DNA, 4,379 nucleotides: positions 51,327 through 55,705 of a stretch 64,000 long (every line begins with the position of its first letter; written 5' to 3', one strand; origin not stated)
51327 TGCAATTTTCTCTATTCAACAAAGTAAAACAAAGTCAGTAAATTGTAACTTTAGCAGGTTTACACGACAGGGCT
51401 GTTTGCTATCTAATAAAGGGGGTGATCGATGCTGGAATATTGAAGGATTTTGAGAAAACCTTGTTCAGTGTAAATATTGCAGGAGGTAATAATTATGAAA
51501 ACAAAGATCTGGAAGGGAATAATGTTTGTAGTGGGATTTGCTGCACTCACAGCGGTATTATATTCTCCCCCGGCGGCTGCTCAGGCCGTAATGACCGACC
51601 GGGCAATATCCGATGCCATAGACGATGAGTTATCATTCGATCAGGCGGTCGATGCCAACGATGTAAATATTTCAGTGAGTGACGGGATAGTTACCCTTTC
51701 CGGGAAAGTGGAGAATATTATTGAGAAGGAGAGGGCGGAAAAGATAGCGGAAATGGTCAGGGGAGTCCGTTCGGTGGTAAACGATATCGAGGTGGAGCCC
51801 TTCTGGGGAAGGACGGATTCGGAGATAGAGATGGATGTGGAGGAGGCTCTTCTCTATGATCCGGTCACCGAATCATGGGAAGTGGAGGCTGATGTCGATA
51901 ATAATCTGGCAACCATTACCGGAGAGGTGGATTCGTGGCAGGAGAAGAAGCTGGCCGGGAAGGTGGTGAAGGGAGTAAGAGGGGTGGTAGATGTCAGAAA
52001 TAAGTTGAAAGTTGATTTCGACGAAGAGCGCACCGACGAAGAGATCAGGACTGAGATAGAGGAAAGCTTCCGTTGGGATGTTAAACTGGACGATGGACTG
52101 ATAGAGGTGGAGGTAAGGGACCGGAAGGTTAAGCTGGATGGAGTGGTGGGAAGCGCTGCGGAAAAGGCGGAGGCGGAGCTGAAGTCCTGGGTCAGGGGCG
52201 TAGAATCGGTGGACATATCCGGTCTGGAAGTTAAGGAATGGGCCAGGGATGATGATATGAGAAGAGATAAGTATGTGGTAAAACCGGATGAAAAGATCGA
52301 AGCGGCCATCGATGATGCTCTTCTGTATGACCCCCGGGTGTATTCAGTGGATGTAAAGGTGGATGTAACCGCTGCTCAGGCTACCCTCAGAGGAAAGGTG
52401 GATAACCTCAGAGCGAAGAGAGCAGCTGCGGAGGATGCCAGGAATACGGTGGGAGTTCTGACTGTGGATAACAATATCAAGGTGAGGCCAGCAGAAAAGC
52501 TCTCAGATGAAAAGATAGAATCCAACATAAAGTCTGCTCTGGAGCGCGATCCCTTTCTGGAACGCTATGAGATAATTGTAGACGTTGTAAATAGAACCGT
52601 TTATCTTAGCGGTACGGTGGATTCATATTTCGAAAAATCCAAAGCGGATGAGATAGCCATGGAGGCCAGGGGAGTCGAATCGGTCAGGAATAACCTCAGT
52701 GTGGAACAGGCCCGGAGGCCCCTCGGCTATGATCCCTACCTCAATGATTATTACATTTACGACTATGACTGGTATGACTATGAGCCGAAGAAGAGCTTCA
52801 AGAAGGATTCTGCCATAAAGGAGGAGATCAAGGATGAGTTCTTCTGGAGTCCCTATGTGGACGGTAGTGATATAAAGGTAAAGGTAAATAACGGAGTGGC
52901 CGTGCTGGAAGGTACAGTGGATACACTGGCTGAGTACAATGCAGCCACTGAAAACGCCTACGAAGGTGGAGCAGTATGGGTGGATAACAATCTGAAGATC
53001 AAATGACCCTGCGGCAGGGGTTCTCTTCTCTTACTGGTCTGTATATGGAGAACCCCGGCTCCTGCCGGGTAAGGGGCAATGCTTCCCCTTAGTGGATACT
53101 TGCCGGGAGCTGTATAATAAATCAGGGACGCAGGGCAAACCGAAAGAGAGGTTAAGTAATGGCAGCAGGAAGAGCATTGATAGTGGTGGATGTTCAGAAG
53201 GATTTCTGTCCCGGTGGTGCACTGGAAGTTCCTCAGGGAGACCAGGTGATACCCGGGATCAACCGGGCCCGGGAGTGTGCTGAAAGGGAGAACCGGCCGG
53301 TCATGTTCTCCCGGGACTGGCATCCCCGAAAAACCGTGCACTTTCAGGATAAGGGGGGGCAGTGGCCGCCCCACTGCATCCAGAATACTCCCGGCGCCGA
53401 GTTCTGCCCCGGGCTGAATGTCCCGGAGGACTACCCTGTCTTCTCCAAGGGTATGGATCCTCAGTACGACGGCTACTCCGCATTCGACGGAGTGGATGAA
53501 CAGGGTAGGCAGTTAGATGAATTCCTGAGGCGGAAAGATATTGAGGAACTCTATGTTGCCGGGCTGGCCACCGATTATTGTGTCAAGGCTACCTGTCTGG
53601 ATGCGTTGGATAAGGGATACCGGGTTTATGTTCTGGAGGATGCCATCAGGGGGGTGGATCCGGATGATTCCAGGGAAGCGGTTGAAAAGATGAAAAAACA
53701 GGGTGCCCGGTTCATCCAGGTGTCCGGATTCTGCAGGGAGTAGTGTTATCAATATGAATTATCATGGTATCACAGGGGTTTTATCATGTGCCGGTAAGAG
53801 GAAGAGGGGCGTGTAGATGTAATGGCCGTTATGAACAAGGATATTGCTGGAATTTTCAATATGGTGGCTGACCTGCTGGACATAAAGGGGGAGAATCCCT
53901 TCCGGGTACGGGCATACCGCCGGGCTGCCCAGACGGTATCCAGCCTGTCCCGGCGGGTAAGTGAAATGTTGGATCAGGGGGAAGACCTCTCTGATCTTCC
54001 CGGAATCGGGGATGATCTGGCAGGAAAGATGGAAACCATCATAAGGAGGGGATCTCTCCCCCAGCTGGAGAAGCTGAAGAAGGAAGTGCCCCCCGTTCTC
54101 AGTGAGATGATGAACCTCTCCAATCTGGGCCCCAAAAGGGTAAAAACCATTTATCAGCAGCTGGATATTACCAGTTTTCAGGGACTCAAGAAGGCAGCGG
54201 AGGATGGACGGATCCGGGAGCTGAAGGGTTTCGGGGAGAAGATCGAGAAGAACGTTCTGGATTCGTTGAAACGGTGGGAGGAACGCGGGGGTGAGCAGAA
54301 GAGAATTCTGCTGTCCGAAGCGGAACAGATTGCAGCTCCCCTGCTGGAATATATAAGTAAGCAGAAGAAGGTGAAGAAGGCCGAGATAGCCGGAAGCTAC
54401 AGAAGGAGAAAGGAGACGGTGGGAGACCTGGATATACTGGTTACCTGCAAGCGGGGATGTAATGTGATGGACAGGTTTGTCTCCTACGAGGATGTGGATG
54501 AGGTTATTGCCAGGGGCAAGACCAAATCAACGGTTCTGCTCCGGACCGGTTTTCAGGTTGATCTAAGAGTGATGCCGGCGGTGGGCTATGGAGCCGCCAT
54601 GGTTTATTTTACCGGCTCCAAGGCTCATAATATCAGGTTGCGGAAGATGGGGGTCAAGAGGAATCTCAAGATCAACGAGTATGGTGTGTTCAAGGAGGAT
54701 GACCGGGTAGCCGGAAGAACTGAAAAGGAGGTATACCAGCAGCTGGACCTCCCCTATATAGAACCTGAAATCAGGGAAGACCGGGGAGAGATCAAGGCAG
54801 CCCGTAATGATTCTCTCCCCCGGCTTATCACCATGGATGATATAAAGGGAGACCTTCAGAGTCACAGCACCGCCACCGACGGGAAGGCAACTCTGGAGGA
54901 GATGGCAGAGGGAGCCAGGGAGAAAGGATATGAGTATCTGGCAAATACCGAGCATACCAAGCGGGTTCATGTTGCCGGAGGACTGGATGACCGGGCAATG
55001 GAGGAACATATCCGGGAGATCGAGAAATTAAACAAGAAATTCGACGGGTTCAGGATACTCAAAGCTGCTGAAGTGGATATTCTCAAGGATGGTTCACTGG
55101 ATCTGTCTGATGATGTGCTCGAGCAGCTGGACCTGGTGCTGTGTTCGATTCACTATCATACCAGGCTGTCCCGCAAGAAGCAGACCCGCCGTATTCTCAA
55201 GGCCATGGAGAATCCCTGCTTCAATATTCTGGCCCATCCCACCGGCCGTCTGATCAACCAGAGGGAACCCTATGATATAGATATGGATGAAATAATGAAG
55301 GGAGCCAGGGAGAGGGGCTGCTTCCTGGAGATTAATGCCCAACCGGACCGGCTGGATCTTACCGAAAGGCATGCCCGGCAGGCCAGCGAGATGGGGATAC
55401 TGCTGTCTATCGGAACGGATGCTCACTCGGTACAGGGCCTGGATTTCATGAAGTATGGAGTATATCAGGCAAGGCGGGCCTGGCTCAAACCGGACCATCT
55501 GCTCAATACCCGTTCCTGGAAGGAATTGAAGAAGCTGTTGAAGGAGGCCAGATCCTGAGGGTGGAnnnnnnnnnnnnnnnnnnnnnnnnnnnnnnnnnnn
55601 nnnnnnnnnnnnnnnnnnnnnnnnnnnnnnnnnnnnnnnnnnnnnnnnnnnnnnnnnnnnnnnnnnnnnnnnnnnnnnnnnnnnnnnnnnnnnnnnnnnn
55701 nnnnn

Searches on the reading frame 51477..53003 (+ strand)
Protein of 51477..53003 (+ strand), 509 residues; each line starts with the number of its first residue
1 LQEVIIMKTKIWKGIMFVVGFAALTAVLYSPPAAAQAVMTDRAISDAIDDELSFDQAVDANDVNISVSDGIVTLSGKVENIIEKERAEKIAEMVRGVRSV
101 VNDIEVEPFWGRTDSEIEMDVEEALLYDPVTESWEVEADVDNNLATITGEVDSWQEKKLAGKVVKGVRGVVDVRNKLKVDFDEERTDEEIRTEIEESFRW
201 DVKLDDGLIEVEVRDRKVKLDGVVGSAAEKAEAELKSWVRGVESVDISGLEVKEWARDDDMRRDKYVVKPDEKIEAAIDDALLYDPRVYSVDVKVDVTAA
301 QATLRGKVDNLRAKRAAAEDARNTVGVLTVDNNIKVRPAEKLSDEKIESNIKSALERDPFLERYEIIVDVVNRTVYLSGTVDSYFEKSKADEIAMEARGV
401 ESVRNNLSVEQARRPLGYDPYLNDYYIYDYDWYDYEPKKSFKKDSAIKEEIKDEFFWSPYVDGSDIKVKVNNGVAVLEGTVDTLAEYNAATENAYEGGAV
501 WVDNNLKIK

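Call 7: search_protein_families(library=pfam, max_evalue=1, proteins=[window:51477-53003:+])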
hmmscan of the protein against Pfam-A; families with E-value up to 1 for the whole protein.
window:51477-53003:+ (509 aa): 3 families
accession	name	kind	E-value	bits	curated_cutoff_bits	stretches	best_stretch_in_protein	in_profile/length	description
PF04972.22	BON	-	3e-82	271.4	27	6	40-108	1-69/69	BON domain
PF04038.17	DHNA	-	0.0022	19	25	0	272-303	32-63/108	Dihydroneopterin aldolase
PF21937.1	Yop-YscD_ppl_2nd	-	0.55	10.4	27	0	63-105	22-65/67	YscD/CdsD-like Bon-like domain 2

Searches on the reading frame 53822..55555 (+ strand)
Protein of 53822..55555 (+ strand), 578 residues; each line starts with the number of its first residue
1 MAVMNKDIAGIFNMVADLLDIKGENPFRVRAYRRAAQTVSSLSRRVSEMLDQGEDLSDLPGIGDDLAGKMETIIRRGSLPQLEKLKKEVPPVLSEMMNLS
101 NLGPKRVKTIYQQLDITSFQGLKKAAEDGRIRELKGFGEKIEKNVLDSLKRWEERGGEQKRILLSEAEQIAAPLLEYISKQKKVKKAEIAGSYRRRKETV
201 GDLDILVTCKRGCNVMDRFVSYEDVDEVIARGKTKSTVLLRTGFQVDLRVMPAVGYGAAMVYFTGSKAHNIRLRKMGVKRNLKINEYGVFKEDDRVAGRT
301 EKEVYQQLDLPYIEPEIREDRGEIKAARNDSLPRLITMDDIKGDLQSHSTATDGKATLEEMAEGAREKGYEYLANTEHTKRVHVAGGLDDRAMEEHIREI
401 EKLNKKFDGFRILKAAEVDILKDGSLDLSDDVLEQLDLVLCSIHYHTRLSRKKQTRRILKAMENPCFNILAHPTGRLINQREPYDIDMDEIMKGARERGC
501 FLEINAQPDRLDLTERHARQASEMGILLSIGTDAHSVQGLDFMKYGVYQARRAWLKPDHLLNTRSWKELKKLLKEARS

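Call 28: find_encoding_contigs(protein=window:53822-55555:+, flank=10000, max_places=2)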
Protein window:53822-55555:+ (578 aa): 4 contigs read that carry it; 1 place shown.
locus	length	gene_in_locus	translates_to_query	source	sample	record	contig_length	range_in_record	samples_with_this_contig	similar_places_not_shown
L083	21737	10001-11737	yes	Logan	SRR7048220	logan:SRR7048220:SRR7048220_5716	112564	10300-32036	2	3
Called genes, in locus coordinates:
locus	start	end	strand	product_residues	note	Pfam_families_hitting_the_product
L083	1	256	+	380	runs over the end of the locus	PF13439:Glyco_transf_4 (weak), PF13692:Glyco_trans_1_4 (faint)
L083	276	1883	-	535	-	PF07719:TPR_2 (faint), PF01694:Rhomboid, PF08551:DUF1751 (weak), PF13432:TPR_16 (faint), PF13428:TPR_14 (faint)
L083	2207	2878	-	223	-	PF04493:Endonuclease_5, PF01949:Endo_dU (weak)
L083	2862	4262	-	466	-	PF00753:Lactamase_B, PF10996:Beta-Casp, PF07521:RMMBL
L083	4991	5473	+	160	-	PF00583:Acetyltransf_1, PF13673:Acetyltransf_10, PF13508:Acetyltransf_7, PF08445:FR47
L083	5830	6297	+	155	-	PF09055:Sod_Ni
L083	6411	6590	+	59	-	-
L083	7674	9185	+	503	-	PF04972:BON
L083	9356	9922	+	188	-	PF00857:Isochorismatase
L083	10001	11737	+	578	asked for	PF14716:HHH_8, PF14520:HHH_5 (weak), PF14792:DNA_pol_B_palm, PF14791:DNA_pol_B_thumb, PF02811:PHP (weak)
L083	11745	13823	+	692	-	PF22745:Nlig-Ia, PF01653:DNA_ligase_aden, PF03120:OB_DNA_ligase, PF14520:HHH_5 (faint), PF12826:HHH_2, PF00533:BRCT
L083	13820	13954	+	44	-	PF00080:Sod_Cu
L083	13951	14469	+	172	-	PF00491:Arginase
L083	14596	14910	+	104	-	PF00491:Arginase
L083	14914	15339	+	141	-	PF10025:DUF2267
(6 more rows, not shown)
